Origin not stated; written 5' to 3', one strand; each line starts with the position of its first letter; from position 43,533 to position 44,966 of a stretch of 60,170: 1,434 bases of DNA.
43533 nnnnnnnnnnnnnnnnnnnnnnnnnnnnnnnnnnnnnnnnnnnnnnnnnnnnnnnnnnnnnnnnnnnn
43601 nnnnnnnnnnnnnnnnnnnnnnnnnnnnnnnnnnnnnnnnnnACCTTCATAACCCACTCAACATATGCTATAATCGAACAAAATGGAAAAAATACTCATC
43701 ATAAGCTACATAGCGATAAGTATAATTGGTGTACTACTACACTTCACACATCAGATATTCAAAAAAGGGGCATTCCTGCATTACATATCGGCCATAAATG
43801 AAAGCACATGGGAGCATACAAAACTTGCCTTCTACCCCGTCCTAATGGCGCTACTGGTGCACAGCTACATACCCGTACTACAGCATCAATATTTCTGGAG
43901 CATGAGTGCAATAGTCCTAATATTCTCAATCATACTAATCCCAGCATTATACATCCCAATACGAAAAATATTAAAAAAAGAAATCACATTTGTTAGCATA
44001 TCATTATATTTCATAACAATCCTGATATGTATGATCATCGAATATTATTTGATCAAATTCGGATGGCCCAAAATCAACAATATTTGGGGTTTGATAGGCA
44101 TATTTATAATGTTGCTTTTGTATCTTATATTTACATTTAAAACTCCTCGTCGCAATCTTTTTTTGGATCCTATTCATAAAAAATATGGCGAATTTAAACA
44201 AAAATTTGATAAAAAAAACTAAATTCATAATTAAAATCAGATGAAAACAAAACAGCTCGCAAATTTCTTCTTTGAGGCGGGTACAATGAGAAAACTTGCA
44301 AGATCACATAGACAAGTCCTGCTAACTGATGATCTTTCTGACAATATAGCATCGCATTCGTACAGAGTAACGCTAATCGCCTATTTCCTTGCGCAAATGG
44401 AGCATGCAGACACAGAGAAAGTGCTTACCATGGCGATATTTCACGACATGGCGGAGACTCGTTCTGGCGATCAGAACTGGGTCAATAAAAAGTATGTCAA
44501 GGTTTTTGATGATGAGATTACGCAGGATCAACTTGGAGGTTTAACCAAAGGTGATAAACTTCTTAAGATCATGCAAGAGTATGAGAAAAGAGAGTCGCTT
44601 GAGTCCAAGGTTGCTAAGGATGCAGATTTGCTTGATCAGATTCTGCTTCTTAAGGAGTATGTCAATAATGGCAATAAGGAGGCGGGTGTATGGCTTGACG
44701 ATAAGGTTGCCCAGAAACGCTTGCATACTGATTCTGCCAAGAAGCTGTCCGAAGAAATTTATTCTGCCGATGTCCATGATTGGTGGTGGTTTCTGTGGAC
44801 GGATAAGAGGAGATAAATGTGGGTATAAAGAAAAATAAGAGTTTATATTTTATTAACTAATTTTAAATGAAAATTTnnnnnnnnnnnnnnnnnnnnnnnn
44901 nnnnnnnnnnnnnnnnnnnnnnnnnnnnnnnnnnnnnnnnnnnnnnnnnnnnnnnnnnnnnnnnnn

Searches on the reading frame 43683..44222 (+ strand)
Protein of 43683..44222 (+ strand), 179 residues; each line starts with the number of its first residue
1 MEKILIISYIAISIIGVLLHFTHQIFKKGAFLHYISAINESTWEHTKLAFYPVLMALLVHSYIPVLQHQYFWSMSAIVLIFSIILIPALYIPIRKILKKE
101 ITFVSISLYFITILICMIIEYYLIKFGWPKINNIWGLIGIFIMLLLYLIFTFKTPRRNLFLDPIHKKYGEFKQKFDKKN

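Call 69: search_protein_families(library=pfam, proteins=[window:43683-44222:+], max_evalue=0.001)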
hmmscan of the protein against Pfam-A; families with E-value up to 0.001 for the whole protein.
window:43683-44222:+ (179 aa): 1 family
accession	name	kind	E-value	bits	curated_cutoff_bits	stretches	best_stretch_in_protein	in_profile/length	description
PF20122.4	DUF6512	-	4e-17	63.2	26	1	2-169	10-180/181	Family of unknown function (DUF6512)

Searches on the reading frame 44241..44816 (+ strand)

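Call 77: search_protein_families(library=pfam, proteins=[window:44241-44816:+], max_evalue=0.001)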
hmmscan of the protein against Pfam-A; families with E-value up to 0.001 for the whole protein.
window:44241-44816:+ (191 aa): 3 families
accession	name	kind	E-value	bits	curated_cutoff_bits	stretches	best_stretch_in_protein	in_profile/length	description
PF13023.12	HD_3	-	2.3e-24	86.6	22.5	1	18-161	3-155/165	HD domain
PF12917.13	YfbR-like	-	2.5e-09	37.5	25.9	1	15-147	5-151/182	5'-deoxynucleotidase YfbR-like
PF01966.28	HD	-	2.3e-08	34.8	22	1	37-132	2-114/116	HD domain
